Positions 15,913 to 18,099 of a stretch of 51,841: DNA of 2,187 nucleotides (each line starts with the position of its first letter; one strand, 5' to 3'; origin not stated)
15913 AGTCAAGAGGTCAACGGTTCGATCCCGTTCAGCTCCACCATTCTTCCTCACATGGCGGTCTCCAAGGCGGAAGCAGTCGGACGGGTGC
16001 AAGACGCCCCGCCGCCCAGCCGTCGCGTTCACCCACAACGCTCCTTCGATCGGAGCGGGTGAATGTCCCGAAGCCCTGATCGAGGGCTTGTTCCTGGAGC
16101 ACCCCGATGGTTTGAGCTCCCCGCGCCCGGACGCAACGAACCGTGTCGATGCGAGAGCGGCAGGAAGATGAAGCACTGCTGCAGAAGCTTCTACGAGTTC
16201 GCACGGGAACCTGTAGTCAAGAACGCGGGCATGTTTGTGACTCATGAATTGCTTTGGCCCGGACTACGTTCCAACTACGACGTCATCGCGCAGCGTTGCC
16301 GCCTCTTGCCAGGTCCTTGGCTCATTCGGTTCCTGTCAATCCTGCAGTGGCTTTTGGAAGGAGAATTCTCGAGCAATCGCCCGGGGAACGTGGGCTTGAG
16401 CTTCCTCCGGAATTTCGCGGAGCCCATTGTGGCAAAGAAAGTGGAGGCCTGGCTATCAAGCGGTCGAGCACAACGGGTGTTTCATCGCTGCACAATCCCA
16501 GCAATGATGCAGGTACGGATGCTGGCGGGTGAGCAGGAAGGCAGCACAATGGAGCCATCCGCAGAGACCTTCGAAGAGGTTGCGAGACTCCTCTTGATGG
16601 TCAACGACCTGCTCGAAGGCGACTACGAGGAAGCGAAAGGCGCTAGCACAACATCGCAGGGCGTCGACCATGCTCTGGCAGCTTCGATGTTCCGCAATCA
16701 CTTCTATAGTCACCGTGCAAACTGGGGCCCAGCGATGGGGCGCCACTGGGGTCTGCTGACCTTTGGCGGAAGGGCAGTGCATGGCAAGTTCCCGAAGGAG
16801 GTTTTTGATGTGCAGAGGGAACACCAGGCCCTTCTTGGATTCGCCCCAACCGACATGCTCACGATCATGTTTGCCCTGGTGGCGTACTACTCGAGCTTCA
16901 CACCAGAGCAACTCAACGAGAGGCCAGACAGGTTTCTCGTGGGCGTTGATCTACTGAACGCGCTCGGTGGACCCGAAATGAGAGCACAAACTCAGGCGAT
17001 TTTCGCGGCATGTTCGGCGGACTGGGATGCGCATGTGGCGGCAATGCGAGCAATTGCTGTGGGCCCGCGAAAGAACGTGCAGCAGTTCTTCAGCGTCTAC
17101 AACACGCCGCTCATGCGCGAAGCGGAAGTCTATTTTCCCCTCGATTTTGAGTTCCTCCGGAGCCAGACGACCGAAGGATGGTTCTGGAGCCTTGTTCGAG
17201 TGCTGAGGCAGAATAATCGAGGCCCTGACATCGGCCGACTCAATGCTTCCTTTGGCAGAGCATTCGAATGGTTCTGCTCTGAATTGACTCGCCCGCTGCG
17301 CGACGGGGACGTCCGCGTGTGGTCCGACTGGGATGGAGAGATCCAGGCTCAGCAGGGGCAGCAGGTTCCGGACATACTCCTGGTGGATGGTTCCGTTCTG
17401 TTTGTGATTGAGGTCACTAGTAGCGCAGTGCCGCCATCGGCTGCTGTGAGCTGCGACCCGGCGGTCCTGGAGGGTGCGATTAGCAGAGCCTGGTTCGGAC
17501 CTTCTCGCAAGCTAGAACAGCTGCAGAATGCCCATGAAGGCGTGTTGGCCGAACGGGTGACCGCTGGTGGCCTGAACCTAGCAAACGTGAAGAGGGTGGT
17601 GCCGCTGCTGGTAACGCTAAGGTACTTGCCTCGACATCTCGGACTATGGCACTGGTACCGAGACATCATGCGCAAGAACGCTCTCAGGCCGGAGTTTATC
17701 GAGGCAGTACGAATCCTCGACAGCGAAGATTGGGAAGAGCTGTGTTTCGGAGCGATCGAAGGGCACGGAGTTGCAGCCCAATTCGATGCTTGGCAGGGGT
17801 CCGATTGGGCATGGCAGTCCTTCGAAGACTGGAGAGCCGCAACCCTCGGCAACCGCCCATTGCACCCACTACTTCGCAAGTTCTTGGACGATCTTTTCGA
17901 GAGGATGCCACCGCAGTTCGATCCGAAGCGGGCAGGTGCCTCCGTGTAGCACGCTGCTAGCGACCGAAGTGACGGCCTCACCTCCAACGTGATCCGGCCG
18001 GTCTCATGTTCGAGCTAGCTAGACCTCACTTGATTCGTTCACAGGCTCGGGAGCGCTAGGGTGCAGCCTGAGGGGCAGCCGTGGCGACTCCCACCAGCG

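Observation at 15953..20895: A ~5 kb low-GC island next to tRNA-Ala carries nuclease/RNase-like genes and no mobility gene: candidate undescribed defence-type module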

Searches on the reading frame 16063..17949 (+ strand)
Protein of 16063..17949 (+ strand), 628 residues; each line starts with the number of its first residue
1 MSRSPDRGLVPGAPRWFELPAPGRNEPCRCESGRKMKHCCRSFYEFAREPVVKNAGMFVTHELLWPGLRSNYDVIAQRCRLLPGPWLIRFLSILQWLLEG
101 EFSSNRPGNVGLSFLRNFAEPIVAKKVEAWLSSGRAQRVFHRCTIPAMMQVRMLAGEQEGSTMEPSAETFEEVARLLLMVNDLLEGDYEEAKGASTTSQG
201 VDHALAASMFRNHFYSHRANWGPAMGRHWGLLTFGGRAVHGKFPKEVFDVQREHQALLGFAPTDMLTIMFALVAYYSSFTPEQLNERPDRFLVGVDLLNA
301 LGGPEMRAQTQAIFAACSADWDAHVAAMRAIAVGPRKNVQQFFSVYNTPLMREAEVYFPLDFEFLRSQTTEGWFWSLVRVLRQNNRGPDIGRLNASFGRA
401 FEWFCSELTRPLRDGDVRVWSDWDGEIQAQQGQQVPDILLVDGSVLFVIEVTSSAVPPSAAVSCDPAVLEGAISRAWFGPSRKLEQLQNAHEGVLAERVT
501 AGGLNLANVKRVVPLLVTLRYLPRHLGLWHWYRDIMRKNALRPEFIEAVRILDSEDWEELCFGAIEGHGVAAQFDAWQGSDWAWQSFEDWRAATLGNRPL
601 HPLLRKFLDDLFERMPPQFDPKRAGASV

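Call 8: search_protein_families(library=pfam, proteins=[window:16063-17949:+], max_evalue=0.1)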
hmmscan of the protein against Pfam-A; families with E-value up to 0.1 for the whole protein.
window:16063-17949:+ (628 aa): 1 family
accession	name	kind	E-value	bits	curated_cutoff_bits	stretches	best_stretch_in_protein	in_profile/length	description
PF02810.21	SEC-C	-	0.093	13.1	20.4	0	24-40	1-17/19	SEC-C motif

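Call 9: search_protein_families(library=padloc, proteins=[window:16063-17949:+], max_evalue=0.1)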
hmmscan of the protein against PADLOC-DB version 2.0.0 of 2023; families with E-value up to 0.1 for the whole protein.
window:16063-17949:+ (628 aa): 4 families
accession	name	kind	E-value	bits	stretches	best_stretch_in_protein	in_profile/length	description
PDLC00865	E2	-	0.00099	16.6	1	21-49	169-197/219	E2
PDLC00833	E1-E2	-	0.001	16.6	1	22-46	172-196/222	E1-E2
PDLC04917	PDC-S12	-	0.0014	16.5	1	21-41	197-217/218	-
PDLC00872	E2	-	0.003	15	1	24-48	170-194/216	E2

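Call 11: search_protein_families(library=ncbifam, proteins=[window:16063-17949:+], max_evalue=0.1)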
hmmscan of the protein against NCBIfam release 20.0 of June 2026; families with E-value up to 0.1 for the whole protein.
window:16063-17949:+ (628 aa): 7 families
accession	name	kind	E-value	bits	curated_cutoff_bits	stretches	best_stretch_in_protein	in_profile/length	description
NF001213.0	PRK00183.1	equivalog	0.00034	20.7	158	1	23-44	135-156/157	hypothetical protein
TIGR04102.1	SWIM_PBPRA1643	hypoth_equivalog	0.00036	20.9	68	1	21-40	88-107/108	PBPRA1643 family SWIM/SEC-C metal-binding motif protein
NF002449.0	PRK01617.1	equivalog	0.0008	19.8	141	1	21-41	133-153/154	hypothetical protein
NF002592.0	PRK02250.1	equivalog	0.0035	17.5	158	1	23-40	149-166/167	hypothetical protein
NF002486.0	PRK01752.1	equivalog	0.0044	17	120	1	20-43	133-156/157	YchJ family protein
NF007704.0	PRK10396.1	equivalog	0.0068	16.4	149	1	22-40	201-219/221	hypothetical protein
NF004088.0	PRK05590.1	equivalog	0.024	15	140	1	23-40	146-163/166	hypothetical protein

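Call 12: search_protein_families(library=phrogs, proteins=[window:16063-17949:+], max_evalue=0.1)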
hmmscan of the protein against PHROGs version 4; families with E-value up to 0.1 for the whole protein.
window:16063-17949:+ (628 aa): 1 family
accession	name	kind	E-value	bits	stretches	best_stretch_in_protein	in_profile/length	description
phrog_24700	-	unknown function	0.012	16.7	1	21-40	200-219/221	-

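Call 14: find_encoding_contigs(protein=window:16063-17949:+, flank=10000, max_places=6)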
Protein window:16063-17949:+ (628 aa): no gene with exactly this product is on record in the collection.

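Call 15: search_solved_structures(query=window:16063-17949:+, max_evalue=1)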
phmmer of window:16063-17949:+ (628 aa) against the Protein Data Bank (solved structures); distinct sequences matched with E-value up to 1: 7.
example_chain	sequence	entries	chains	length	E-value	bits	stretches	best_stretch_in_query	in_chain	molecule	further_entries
9l6b_C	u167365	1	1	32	0.0021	19.6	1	20-41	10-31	UPF0225 protein YchJ -C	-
1ozb_I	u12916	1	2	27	0.0047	18.4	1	23-42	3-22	Preprotein translocase secA subunit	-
8d7e_C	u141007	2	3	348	0.15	13.5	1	412-485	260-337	Ciliary neurotrophic factor receptor subunit alpha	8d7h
1sx0_A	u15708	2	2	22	0.23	12.9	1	23-39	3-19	SecA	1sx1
1tm6_A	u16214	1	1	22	0.27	12.6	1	23-40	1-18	Preprotein translocase secA subunit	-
8d7r_C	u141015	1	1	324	0.42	12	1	412-469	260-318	Ciliary neurotrophic factor receptor subunit alpha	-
8d74_C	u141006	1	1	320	0.57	11.5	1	412-469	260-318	Ciliary neurotrophic factor receptor subunit alpha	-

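Call 18: find_homologous_proteins(query=window:16063-17949:+, max_evalue=0.001)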
Query window:16063-17949:+ (628 aa): 2 proteins with E <= 0.001 among 8000 candidates.
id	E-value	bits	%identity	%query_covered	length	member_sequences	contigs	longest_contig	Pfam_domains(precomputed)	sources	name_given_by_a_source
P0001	0.0e+0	1116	100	77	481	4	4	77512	-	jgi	-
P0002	3.9e-150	519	43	91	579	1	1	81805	-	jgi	jgi:hypothetical protein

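Call 19: find_encoding_contigs(protein=P0001, flank=10000, max_places=6)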
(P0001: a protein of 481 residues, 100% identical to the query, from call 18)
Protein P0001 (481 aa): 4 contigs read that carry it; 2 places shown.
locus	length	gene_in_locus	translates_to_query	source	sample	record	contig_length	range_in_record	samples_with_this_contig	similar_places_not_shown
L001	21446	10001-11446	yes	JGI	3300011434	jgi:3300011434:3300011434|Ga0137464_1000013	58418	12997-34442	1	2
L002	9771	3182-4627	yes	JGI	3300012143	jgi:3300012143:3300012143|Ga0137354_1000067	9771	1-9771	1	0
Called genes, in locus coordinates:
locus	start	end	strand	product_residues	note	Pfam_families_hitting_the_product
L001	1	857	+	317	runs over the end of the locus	PF03724:META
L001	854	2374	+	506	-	PF05872:HerA_C, PF01935:DUF87 (weak), PF12846:AAA_10 (faint), PF13401:AAA_22 (faint)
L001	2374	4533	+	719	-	-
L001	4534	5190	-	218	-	-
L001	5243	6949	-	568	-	-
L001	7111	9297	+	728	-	PF05057:DUF676 (weak), PF13860:FlgD_ig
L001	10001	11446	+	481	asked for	-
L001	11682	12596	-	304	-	PF14279:HNH_5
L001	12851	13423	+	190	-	-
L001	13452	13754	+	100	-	-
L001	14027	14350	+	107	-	-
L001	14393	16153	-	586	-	PF01839:FG-GAP (faint), PF13517:FG-GAP_3, PF13860:FlgD_ig (weak)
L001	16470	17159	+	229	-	PF03992:ABM (faint)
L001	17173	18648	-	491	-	PF13231:PMT_2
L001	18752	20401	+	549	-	-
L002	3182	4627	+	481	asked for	-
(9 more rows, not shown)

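Call 20: find_encoding_contigs(protein=P0002, flank=10000, max_places=6)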
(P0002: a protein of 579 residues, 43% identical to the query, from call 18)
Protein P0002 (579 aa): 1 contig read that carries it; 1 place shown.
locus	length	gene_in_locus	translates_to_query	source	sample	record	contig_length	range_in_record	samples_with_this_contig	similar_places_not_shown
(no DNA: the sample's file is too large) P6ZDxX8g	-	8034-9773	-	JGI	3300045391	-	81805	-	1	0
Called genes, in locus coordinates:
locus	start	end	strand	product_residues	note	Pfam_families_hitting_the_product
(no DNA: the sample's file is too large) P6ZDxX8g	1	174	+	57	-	?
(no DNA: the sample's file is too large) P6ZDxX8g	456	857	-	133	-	-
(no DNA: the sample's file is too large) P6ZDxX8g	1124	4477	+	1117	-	-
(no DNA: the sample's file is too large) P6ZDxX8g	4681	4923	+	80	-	-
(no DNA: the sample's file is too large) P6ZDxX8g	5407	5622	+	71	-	-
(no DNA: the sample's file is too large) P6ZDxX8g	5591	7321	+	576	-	PF08706:D5_N, PF19263:DUF5906 (weak)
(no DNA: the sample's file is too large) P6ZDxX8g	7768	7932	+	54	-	-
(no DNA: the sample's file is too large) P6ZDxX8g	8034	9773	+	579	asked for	-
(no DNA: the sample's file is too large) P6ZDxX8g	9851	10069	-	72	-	-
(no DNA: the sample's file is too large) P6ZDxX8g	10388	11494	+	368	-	PF12802:MarR_2 (faint), PF09952:AbiEi_2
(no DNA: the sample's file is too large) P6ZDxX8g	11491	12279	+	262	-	PF08843:AbiEii (faint)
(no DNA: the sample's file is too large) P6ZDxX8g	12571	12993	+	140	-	-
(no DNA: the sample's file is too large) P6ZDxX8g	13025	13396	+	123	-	-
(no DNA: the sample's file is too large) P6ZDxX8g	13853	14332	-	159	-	-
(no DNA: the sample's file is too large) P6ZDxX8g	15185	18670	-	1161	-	PF14457:Prok-E2_A, PF00899:ThiF, PF14464:Prok-JAB, PF01734:Patatin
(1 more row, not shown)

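Call 41: search_protein_representatives(alignment_id=A1)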
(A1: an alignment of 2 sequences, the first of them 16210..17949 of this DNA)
Query: 2 sequences, 587 profile positions. Proteins with E-value up to 0.001 (for the whole library): 388; up to 1e-10: 122; up to 1e-30: 38. The best 150 are listed.
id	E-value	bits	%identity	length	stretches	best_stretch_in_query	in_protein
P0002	0.0e+00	1176.9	-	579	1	1-584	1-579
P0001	4.8e-290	979.5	-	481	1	100-587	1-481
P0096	1.5e-188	644.3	-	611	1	7-568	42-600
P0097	4.7e-175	599.7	-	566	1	9-573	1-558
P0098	1.7e-111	389.9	-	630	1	2-568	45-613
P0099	1.2e-104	367.3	-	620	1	7-572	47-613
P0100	8.8e-96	338.0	-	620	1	5-545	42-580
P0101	1.2e-90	321.1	-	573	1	31-569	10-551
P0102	3.6e-89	316.1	-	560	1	34-568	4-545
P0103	6.5e-87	308.7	-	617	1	7-522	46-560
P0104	8.6e-87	308.3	-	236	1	345-573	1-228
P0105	3.3e-85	303.1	-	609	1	6-515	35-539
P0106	1.7e-83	297.4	-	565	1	38-569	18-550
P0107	1.7e-82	294.1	-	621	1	6-575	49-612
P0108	8.9e-81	288.4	-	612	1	8-516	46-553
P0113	1.5e-69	251.4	-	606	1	7-568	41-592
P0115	1.8e-66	241.2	-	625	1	9-567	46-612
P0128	8.0e-40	153.2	-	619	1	9-546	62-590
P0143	1.8e-21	92.6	-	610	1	7-574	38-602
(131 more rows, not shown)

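Call 46: search_protein_families(library=pfam, alignment_id=A4, max_evalue=0.01)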
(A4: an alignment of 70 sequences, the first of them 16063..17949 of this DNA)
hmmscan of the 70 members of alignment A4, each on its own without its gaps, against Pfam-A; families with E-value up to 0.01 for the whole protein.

A. member 1, window:16063-17949:+ (628 aa): 0 families

B. families by the number of members that match (of 70 scanned): 6 families
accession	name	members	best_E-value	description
PF02810.21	SEC-C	14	3.9e-10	SEC-C motif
PF08378.17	NERD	2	1.5e-05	Nuclease-related domain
PF03008.20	DUF234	1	0.00061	Archaea bacterial proteins of unknown function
PF14788.12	EF-hand_10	1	0.0034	EF hand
PF13635.12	DUF4143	1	0.0039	Domain of unknown function (DUF4143)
PF07781.16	Reovirus_Mu2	1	0.0041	Reovirus minor core protein Mu-2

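Call 54: predict_structure(alignment_id=A4)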
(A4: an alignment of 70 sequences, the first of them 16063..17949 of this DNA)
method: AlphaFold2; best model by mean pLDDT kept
length: 628 residues; sequences in the alignment: 70
mean_pLDDT: 92.9   pTM: 0.92
mean pLDDT of the five models: 92.9, 92.2, 92.1, 91.9, 91.6
residues with pLDDT >= 90: 549; 70-90: 50; 50-70: 17; < 50: 12
segments of 3 or more residues with pLDDT < 50: 1-8, 625-628
pLDDT, mean of each block of 10 residues (from residue 1): 43 88 97 97 88 81 96 96 95 96 85 97 97 93 97 87 85 98 94 95 96 93 97 98 98 97 95 92 93 82 88 96 95 77 95 95 95 95 97 97 98 97 98 98 98 95 96 97 98 98 97 98 95 98 98 98 96 98 94 91 97 85 47
secondary structure, 60 per line:
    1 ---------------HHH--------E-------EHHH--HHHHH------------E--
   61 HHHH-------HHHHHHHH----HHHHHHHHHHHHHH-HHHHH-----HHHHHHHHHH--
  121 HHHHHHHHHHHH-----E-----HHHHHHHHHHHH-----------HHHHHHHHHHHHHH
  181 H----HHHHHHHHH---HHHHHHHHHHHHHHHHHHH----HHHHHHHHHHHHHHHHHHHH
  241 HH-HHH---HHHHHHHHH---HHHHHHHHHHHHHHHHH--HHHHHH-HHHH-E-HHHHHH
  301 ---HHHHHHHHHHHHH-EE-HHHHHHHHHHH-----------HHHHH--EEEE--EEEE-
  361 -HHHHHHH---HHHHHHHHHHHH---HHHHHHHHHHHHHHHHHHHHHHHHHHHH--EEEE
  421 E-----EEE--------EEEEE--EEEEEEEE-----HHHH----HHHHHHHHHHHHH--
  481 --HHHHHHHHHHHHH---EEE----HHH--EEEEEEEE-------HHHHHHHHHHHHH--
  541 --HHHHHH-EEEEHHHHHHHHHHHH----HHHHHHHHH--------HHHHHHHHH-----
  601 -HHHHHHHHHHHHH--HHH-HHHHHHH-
elements in order: H41-45 H61-64 H72-79 H84-97 H99-103 H109-118 H121-132 H144-155 H167-181 H186-194 H198-216 H221-242 H250-258 H262-278 H281-286 H288-291 H295-300 H304-316 H321-331 H343-347 E350-353 E356-359 H362-368 H372-383 H387-414 E417-421 E427-429 E438-442 E445-452 H458-461 H466-478 H483-495 E499-501 E511-518 H526-538 H543-548 E550-553 H554-565 H570-578 H587-595 H602-614 H621-627

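Call 57: fold_search(model_id=the predicted structure, library=pdb)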
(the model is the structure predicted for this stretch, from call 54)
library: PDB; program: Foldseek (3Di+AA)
matches with E <= 10: 170; with E <= 0.001: 0
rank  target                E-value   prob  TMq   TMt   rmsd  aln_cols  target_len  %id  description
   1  9wuf                  2.6e-03  0.95  0.23  0.15  15.9       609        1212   13  Cryo-EM structure of Upx (released 2026-02-11)
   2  5liq_B                4.1e-03  0.41  0.14  0.15  23.2       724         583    9  The structure of C160S,C508S,C578S mutant of Nt.BspD6I nicking endonuclease at 0.185 nm resolution . (released 2017-08-02)
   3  6qnz_B                4.7e-03  0.47  0.14  0.15  22.1       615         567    9  Crystal structure of the site-specific DNA nickase N.BspD6I E418A Mutant (released 2020-03-04)
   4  9hny_DI               9.7e-03  0.30  0.10  0.14  22.2       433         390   13  Mitoribosomal small subunit in complex with Mettl15 and Mettl17 (released 2025-03-26)
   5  5lhc_A                1.4e-02  0.47  0.15  0.16  24.7       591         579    9  The structure of D456A mutant of Nt.BspD6I nicking endonuclease at 0.24 nm resolution . (released 2017-08-16)
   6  5liz                  1.6e-02  0.28  0.15  0.15  23.2       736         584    9  The structure of Nt.BspD6I nicking endonuclease with all cysteines mutated by serine residues at 0.19 nm resolution . (released 2017-08-02)
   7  2ewf                  2.1e-02  0.23  0.15  0.15  22.8       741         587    9  Crystal structure of the site-specific DNA nickase N.BspD6I (released 2006-11-21)
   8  5lhc_B                2.6e-02  0.33  0.16  0.17  22.0       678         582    8  The structure of D456A mutant of Nt.BspD6I nicking endonuclease at 0.24 nm resolution . (released 2017-08-16)
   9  5liq_A                2.7e-02  0.25  0.14  0.15  22.6       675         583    9  The structure of C160S,C508S,C578S mutant of Nt.BspD6I nicking endonuclease at 0.185 nm resolution . (released 2017-08-02)
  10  6qnz_A                4.3e-02  0.18  0.15  0.16  22.3       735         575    9  Crystal structure of the site-specific DNA nickase N.BspD6I E418A Mutant (released 2020-03-04)
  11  6hiw_DI               8.4e-02  0.15  0.11  0.15  24.1       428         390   12  Cryo-EM structure of the Trypanosoma brucei mitochondrial ribosome - This entry contains the complete small mitoribos (released 2018-09-26)
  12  2p14                  1.1e-01  0.97  0.16  0.47  12.6       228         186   10  Crystal structure of small subunit (R.BspD6I2) of the heterodimeric restriction endonuclease R.BspD6I (released 2008-03-11)
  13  8gmg                  2.2e-01  0.02  0.07  0.05  30.6       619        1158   10  CryoEM structure of P-Glycoprotein in Apo state (released 2025-04-23)
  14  9wms_m                3.1e-01  0.03  0.08  0.05  31.9       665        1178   11  Co-transcriptional histone H3K36 methylation complex containing RNA polymerase II elongation complex, Set2, and the up (released 2025-12-24)
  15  6bpl_A                3.5e-01  0.03  0.08  0.08  29.6       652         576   11  E. coli MsbA in complex with LPS and inhibitor G907 (released 2018-05-02)
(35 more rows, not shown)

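Call 64: search_solved_structures(query=A4, max_evalue=10, show_alignments=3)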
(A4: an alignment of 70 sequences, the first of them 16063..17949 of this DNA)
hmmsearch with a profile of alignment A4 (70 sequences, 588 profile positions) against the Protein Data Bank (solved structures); distinct sequences matched with E-value up to 10: 2.
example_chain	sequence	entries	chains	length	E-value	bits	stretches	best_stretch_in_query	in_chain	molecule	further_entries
7bdv_A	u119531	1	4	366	0.00031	22.4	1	354-417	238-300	Can2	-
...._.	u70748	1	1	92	1.5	10.2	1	375-439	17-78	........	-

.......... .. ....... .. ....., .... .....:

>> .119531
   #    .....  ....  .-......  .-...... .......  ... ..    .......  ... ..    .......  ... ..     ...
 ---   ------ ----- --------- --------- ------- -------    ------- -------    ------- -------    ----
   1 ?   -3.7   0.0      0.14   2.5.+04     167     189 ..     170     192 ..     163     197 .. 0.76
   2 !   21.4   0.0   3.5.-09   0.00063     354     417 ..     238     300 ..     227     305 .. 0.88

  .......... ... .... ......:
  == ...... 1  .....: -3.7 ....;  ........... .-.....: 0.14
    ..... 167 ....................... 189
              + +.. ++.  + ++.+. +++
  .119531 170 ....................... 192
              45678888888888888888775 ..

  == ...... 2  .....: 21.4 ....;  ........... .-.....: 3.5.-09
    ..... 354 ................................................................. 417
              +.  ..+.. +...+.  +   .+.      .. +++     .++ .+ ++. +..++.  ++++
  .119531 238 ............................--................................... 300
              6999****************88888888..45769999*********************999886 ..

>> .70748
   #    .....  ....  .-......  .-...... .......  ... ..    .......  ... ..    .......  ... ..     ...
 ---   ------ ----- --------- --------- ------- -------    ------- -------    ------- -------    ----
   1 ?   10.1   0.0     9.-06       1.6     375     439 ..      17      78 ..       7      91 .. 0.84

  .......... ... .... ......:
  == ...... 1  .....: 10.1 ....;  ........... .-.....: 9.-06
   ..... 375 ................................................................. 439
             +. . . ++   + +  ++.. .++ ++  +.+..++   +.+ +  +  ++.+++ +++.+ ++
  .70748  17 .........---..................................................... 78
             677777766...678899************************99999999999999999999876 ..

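Call 66: search_dna_similar(query=window:16063-17949:+, collection=plasmids, mode=protein, max_evalue=0.001, max_rows=20)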
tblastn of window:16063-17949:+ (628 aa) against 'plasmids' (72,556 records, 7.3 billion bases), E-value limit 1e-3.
No match.

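Call 67: search_dna_similar(query=window:16063-17949:+, collection=phages, mode=protein, max_evalue=0.001, max_rows=20)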
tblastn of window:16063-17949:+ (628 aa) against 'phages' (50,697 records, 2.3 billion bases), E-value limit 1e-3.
No match.

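Call 68: list_cluster_members(proteins=[P0096, P0097, P0098, P0099, P0100, P0103, P0107, P0113, P0115, P0128])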
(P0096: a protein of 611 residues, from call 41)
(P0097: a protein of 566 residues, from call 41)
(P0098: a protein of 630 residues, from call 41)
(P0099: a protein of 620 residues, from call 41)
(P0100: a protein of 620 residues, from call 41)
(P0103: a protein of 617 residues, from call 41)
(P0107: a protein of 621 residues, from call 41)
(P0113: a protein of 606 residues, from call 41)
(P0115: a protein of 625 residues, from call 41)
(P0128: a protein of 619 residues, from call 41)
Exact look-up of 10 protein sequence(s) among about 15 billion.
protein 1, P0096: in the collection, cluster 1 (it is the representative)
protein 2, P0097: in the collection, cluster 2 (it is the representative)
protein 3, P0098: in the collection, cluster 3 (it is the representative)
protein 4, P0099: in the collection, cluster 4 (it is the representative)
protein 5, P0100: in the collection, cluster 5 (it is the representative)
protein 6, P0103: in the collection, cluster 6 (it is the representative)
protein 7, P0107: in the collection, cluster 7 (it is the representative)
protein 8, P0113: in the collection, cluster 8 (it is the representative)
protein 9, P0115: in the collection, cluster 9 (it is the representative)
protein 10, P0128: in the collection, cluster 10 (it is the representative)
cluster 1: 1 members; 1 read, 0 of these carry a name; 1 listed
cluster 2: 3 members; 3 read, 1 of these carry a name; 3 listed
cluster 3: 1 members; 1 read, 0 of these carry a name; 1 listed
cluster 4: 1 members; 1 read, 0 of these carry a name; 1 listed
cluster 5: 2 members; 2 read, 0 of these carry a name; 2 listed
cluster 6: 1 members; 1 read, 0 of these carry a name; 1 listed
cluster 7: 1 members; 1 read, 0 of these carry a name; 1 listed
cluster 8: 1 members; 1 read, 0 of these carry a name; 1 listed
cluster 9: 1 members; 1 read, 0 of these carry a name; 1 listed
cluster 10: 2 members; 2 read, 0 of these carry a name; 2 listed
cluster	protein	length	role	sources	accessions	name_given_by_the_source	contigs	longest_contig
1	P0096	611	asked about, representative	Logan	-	-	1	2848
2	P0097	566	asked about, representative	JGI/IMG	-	hypothetical protein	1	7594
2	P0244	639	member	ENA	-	-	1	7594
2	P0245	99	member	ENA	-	-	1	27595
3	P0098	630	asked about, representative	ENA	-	-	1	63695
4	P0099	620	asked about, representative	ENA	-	-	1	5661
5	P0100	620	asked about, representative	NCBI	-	-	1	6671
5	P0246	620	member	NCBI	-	-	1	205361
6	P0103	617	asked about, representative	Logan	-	-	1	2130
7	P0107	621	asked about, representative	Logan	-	-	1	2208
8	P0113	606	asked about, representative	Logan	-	-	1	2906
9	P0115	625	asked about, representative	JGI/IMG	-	-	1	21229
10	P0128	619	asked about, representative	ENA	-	-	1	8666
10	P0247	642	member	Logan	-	-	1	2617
